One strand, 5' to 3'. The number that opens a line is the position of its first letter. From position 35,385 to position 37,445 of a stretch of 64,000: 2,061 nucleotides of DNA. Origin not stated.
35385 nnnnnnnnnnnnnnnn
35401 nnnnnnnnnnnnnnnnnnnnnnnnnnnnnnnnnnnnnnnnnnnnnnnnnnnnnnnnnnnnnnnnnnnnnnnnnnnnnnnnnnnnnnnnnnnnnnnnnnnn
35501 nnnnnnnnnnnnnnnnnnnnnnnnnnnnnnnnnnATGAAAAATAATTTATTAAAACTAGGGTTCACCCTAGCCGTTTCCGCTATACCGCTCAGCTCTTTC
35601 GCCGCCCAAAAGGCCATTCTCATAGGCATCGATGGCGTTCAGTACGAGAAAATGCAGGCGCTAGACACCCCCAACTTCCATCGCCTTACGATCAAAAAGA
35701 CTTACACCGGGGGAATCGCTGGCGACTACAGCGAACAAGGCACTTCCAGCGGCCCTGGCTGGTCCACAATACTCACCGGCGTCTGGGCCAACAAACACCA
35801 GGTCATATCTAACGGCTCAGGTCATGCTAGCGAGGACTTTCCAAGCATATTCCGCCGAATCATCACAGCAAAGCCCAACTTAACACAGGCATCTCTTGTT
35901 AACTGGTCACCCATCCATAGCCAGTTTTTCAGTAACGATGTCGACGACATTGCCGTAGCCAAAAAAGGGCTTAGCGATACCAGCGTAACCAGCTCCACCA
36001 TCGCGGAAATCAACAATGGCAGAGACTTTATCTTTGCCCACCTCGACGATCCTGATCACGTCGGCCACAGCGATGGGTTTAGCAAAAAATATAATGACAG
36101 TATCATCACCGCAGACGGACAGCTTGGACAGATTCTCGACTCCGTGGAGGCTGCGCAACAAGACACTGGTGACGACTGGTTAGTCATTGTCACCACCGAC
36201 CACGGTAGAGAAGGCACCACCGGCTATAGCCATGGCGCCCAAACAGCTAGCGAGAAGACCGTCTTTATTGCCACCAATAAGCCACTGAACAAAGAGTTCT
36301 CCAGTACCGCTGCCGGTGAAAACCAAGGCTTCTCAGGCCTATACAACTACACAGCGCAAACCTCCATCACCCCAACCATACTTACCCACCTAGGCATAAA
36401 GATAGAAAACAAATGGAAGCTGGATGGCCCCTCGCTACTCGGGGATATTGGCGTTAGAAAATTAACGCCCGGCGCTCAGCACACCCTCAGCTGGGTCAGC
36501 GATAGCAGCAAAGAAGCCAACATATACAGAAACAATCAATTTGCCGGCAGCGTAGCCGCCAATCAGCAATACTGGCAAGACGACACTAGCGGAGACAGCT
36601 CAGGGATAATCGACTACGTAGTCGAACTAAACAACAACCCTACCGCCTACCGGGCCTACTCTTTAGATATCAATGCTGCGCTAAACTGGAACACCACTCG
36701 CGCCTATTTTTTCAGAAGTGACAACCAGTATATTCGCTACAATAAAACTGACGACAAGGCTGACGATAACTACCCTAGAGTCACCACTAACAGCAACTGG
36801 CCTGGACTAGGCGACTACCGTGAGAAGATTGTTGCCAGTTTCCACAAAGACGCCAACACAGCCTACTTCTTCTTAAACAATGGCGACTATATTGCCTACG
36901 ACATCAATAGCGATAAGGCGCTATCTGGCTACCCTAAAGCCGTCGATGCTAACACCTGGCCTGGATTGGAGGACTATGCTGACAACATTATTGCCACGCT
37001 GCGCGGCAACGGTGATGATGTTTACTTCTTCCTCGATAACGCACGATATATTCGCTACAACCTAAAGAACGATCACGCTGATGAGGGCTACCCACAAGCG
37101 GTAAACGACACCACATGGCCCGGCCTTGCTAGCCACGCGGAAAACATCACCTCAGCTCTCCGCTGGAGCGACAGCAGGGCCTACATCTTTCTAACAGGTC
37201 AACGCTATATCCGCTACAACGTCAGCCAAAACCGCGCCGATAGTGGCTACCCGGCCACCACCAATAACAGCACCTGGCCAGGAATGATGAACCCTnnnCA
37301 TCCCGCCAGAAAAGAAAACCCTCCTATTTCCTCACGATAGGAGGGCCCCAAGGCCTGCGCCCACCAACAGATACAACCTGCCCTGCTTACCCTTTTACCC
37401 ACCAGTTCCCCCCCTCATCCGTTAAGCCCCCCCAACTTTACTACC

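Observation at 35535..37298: Secreted NPP-type phosphodiesterase fused to four hemopexin-like repeats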

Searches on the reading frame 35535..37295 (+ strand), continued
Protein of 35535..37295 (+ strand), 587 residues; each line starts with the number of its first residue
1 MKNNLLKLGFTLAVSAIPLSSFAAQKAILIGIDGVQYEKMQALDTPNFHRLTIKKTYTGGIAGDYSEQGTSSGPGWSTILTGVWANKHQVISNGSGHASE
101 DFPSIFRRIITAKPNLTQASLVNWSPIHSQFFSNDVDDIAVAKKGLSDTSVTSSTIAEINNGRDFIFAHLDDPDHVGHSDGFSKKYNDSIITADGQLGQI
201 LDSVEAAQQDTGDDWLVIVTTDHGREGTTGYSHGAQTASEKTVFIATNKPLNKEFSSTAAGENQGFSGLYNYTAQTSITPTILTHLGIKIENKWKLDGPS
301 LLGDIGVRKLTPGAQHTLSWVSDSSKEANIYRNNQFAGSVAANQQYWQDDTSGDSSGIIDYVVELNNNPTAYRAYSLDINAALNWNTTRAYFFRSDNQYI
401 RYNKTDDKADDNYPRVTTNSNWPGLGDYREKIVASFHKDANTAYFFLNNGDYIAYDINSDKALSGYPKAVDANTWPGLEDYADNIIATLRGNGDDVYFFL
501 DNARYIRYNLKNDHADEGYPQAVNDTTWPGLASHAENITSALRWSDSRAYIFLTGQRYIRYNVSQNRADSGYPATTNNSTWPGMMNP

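Call 75: find_encoding_contigs(protein=P0040, flank=10000, max_places=1)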
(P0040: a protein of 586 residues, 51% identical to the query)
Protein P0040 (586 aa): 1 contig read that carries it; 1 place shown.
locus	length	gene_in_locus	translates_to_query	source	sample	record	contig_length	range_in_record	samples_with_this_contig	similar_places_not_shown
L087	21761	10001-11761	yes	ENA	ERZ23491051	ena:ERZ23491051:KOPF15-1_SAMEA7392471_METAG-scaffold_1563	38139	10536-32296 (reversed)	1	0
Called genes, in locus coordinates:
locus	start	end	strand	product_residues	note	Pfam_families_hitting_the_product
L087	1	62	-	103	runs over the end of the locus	-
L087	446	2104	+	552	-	PF18158:AidB_N, PF02770:Acyl-CoA_dh_M, PF00441:Acyl-CoA_dh_1, PF08028:Acyl-CoA_dh_2 (faint)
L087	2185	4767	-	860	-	PF07715:Plug, PF00593:TonB_dep_Rec_b-barrel, PF14905:OMP_b-brl_3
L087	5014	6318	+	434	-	PF18943:DUF5690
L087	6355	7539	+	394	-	PF00890:FAD_binding_2 (faint), PF01266:DAO, PF13450:NAD_binding_8 (faint)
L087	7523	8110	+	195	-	PF01966:HD (weak)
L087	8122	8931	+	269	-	PF00702:Hydrolase, PF13419:HAD_2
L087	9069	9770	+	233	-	PF00392:GntR, PF07702:UTRA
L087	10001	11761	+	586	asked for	PF01663:Phosphodiest (weak), PF01676:Metalloenzyme, PF01663:Phosphodiest, PF00045:Hemopexin (faint)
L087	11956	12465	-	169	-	PF05673:DUF815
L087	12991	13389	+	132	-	PF03965:Penicillinase_R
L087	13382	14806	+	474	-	PF05569:Peptidase_M56, PF01551:Peptidase_M23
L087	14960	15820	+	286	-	PF00756:Esterase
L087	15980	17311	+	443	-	PF17900:Peptidase_M1_N (faint), PF01433:Peptidase_M1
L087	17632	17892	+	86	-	PF01551:Peptidase_M23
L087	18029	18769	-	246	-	PF00106:adh_short, PF13561:adh_short_C2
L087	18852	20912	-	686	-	PF01276:OKR_DC_1, PF00266:Aminotran_5, PF01212:Beta_elim_lyase (weak), PF00155:Aminotran_1_2 (weak), PF01053:Cys_Met_Meta_PP (weak), PF03711:OKR_DC_1_C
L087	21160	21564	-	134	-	PF00293:NUDIX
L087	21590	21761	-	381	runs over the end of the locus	PF02253:PLA1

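Call 78: search_protein_families(library=ncbifam, proteins=[L086:875-2716:-, L086:4582-5760:-, L086:3771-4568:-], max_evalue=0.001)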
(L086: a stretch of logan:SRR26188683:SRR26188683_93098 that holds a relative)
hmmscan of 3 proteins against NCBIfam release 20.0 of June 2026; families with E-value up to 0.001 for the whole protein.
L086:875-2716:- (614 aa): 2 families
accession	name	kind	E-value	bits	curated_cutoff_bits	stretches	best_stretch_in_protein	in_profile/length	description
TIGR00633.1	xth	equivalog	4.5e-07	29.6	99.05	1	346-610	10-253/255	exodeoxyribonuclease III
TIGR00195.1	exoDNase_III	equivalog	1.7e-06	27.8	182.55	1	347-580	11-237/254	exodeoxyribonuclease III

L086:4582-5760:- (392 aa): 15 families
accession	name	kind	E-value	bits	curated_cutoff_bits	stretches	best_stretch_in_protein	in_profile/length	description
TIGR03364.1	HpnW_proposed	hypoth_equivalog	6.3e-100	334.8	285.1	1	4-373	1-363/365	TIGR03364 family FAD-dependent oxidoreductase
TIGR02352.1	thiamin_ThiO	equivalog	4.2e-19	68.8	250.8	1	7-233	2-235/351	glycine oxidase ThiO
TIGR03197.1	MnmC_Cterm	equivalog_domain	1.7e-17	63.6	174.2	1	6-211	2-209/400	FAD-dependent 5-carboxymethylaminomethyl-2-thiouridine(34) oxidoreductase MnmC1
NF002480.1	PRK01747.1-1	equivalog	4.8e-15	55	540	1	3-211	248-458/645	bifunctional tRNA (5-methylaminomethyl-2-thiouridine)(34)-methyltransferase MnmC2/FAD-dependent 5-carboxymethylaminomethyl-2-thiouridine(34)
NF033460.1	glycerol3P_ox_II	equivalog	2.3e-09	36.9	460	1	3-204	1-207/361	type 2 glycerol-3-phosphate oxidase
NF009074.0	PRK12409.1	equivalog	2.3e-08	33.7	494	0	79-203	129-256/410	D-amino acid dehydrogenase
NF001933.0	PRK00711.1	subfamily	2.5e-08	33.4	383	0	81-210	130-262/429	D-amino acid dehydrogenase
NF008425.0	PRK11259.1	equivalog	2.7e-08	33.2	257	1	2-36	3-37/377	N-methyl-L-tryptophan oxidase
NF008726.1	PRK11728.1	equivalog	3.1e-08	32.9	299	1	4-221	1-218/389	L-2-hydroxyglutarate oxidase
NF053717.1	VnlPnlRedVprA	equivalog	2.3e-06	26.7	600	1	2-42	5-45/481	vinyl phenol reductase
NF050086.1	pipecolate_AmaA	exception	1.7e-05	23.7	600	1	3-54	25-75/425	L-pipecolate oxidase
TIGR02032.1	GG-red-SF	subfamily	3.7e-05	23.6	158.8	1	4-34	1-31/297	geranylgeranyl reductase family protein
TIGR01377.1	soxA_mon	subfamily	6.3e-05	21.9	479.65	1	4-35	1-32/381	amino oxidase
NF009906.0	PRK13369.1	equivalog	0.0001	21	352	1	2-51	5-53/502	glycerol-3-phosphate dehydrogenase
TIGR00275.1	TIGR00275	subfamily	0.00017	20.6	183.8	0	7-36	2-31/401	aminoacetone oxidase family FAD-binding enzyme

L086:3771-4568:- (265 aa): 18 families
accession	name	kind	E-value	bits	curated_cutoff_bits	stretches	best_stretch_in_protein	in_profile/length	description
TIGR01422.2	phosphonatase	equivalog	1.4e-99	332.5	220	1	3-252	2-251/251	phosphonoacetaldehyde hydrolase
NF053741.1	noncata_PA2803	equivalog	3.3e-25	89.2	240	1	4-265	2-191/191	HAD superfamily inactivated hydrolase PcrP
TIGR03351.1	PhnX-like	hypoth_equivalog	1.3e-21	77.6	218.9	1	4-205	3-194/220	phosphonatase-like hydrolase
TIGR02009.1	PGMB-YQAB-SF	subfamily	3.1e-14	53.6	153.35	1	3-200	2-186/186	beta-phosphoglucomutase family hydrolase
TIGR01509.1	HAD-SF-IA-v3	subfamily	3.4e-13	50.1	29.4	1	98-200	64-154/154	HAD-IA family hydrolase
NF008087.0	PRK10826.1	equivalog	1.8e-12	47.4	191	1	2-201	7-192/222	hexitol phosphatase HxpB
NF053653.1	InDiPhoBT2121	equivalog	2e-12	47.2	245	1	3-201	2-187/216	inorganic diphosphatase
TIGR02253.1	CTE7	subfamily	1.2e-10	41.6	169.75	1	1-203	1-197/221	TIGR02253 family HAD-type hydrolase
TIGR01449.2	PGP_bact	equivalog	1.1e-09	38.2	180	1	5-201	1-185/213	phosphoglycolate phosphatase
TIGR01990.1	bPGM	equivalog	1.2e-08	35.1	189.4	1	2-200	1-186/187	beta-phosphoglucomutase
NF008000.0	PRK10725.1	equivalog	1e-06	29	215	1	118-200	105-185/188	fructose-1-phosphate/6-phosphogluconate phosphatase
TIGR01454.1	AHBA_synth_RP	hypoth_equivalog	2.6e-06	27.2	246.65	1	99-201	75-175/205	AHBA synthesis associated protein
NF008610.0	PRK11587.1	equivalog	2.8e-06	26.8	282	1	75-207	60-188/219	sugar phosphatase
NF007854.0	PRK10563.1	equivalog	1.7e-05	24.6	211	1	2-195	4-180/221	6-phosphogluconate phosphatase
NF009804.0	PRK13288.1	equivalog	2e-05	24.2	218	1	103-202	86-183/215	pyrophosphatase PpaX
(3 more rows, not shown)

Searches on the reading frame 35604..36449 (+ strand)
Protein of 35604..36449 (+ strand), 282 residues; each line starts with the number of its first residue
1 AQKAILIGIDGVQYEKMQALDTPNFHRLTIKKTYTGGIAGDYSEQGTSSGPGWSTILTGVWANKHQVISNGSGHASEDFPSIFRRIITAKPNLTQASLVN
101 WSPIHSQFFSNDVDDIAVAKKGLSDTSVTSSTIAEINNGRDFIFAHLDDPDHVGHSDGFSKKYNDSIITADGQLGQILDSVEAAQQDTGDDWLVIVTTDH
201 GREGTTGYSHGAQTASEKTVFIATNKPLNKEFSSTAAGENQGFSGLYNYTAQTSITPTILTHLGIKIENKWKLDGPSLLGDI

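Call 48: predict_structure(alignment_id=A2)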
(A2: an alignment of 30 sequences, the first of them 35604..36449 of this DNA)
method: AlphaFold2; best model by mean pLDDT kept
length: 282 residues; sequences in the alignment: 30
mean_pLDDT: 96.5   pTM: 0.94
mean pLDDT of the five models: 96.5, 96.1, 95.4, 94.8, 94.7
residues with pLDDT >= 90: 266; 70-90: 16; 50-70: 0; < 50: 0
segments of 3 or more residues with pLDDT < 50: none
pLDDT, mean of each block of 10 residues (from residue 1): 98 97 98 94 94 98 97 96 98 98 97 96 98 98 99 98 99 99 98 98 96 96 97 84 91 98 97 96 80
secondary structure, 60 per line:
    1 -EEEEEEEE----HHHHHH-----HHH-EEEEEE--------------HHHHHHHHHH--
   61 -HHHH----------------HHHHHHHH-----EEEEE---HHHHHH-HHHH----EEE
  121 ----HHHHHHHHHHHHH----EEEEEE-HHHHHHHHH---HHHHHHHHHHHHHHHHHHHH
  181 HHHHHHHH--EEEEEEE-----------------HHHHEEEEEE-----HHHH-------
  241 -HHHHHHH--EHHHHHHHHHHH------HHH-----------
elements in order: E2-9 H14-19 E29-34 H49-58 H62-65 H82-89 E95-99 H103-108 H110-113 E118-120 H125-137 E142-147 H149-157 H161-188 E191-197 H215-218 E219-224 H230-233 H242-248 H252-262

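Call 57: search_solved_structures(query=A3, max_evalue=0.001, show_alignments=4)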
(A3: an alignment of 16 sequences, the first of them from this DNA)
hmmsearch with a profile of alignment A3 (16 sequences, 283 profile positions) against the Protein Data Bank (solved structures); distinct sequences matched with E-value up to 0.001: 35.
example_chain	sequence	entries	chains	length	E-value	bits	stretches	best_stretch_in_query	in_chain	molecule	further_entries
5tcd_A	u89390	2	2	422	1.3e-11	47.6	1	1-211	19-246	Ectonucleotide pyrophosphatase/phosphodiesterase family member 7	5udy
5veo_A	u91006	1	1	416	1.6e-10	44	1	1-205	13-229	Ectonucleotide pyrophosphatase/phosphodiesterase family member 5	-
5ven_A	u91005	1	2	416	1.8e-10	43.8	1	1-205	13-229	Ectonucleotide pyrophosphatase/phosphodiesterase family member 5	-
2gsn_A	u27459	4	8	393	1.8e-10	43.8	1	142-210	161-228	phosphodiesterase-nucleotide pyrophosphatase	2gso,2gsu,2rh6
7mw8_D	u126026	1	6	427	2.7e-10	43.2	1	142-210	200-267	Phosphodiesterase-nucleotide pyrophosphatase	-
4lqy_A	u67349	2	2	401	4.7e-10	42.4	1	3-204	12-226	Bis(5'-adenosyl)-triphosphatase ENPP4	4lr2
5vem_A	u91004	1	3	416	5.5e-10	42.2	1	1-204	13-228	Ectonucleotide pyrophosphatase/phosphodiesterase family member 5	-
7n1s_A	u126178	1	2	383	9.3e-09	38.2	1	143-210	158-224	Phosphodiesterase-nucleotide pyrophosphatase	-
6f2y_A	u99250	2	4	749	1.8e-07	34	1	4-208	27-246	Ectonucleotide pyrophosphatase/phosphodiesterase family member 3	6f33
6f30_A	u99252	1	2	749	1.8e-07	34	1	4-208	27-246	Ectonucleotide pyrophosphatase/phosphodiesterase family member 3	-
6f2t_A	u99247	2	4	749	1.8e-07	33.9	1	4-208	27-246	Ectonucleotide pyrophosphatase/phosphodiesterase family member 3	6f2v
6g4g_A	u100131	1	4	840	2.5e-07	33.5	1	4-208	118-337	Ectonucleotide pyrophosphatase/phosphodiesterase family member 3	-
2ify_A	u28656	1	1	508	4.9e-07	32.5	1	127-212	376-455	2,3-bisphosphoglycerate-independent phosphoglycerate mutase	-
5vpu_A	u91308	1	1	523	9.2e-07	31.6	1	126-219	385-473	2,3-bisphosphoglycerate-independent phosphoglycerate mutase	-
3q3q_A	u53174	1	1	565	9.3e-07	31.6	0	137-210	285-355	Alkaline phosphatase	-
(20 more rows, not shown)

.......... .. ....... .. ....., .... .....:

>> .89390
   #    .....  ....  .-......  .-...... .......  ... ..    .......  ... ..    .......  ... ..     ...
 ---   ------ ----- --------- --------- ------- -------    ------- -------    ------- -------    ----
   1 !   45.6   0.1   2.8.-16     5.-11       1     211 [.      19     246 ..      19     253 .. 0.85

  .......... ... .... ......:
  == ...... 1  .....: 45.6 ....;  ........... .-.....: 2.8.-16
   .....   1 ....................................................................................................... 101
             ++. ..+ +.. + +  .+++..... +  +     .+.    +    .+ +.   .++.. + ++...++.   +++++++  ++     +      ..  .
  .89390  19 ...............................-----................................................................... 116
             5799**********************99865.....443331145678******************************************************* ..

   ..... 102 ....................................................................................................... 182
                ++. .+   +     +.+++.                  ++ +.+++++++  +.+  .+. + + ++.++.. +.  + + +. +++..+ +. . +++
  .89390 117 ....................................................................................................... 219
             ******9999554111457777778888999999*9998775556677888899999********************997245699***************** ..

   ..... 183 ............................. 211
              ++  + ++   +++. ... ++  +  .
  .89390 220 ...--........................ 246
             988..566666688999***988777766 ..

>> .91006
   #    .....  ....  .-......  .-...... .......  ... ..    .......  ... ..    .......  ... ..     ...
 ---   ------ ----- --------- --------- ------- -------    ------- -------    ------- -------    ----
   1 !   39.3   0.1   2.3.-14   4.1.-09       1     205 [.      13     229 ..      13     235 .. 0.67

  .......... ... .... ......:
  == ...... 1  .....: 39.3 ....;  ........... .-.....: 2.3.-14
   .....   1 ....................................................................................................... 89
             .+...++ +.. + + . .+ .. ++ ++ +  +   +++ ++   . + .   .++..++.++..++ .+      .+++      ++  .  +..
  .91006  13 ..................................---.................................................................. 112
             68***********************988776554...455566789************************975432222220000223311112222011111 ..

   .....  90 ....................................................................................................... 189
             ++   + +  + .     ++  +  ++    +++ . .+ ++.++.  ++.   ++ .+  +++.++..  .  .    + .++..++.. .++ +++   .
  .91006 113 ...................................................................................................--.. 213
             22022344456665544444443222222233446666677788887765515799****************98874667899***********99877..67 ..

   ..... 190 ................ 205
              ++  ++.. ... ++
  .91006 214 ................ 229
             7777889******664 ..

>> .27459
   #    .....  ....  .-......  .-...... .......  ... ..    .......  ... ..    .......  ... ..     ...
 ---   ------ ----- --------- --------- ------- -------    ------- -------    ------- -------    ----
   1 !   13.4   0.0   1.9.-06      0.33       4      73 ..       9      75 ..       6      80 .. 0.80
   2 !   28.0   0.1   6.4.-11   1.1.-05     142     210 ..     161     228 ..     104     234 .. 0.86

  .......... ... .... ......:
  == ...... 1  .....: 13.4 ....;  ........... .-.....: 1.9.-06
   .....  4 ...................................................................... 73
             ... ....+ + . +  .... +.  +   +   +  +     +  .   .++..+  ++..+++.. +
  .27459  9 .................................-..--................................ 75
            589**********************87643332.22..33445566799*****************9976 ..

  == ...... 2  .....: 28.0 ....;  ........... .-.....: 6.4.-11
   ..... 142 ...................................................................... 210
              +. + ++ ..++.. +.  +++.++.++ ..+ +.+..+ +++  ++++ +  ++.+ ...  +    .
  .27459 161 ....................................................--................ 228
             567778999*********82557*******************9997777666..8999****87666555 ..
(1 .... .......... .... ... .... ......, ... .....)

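Call 79: search_protein_representatives(protein=window:35604-36449:+)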
Query: 282 residues. Proteins with E-value up to 0.001 (for the whole library): 2760; up to 1e-10: 1308; up to 1e-30: 171. The best 150 are listed.
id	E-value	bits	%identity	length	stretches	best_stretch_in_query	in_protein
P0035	5.8e-108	376.8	60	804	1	2-282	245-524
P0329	2.4e-89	315.7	53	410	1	2-281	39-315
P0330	5.3e-85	301.5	51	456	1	1-282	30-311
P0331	1.7e-81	289.9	49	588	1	2-281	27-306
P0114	6.3e-80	284.8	48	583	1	2-281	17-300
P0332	3.8e-79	282.3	52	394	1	2-279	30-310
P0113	6.7e-79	281.5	50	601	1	2-281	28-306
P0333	2.0e-77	276.6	48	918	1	2-282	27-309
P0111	2.1e-77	276.5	49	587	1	3-281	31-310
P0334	1.1e-75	271.0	47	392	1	2-280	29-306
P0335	1.7e-75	270.3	49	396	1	3-281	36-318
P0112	8.9e-75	267.9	48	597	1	1-281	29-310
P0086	1.3e-74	267.4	51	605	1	2-280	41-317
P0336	3.9e-74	265.9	48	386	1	3-282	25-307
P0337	7.5e-71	255.1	44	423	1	2-279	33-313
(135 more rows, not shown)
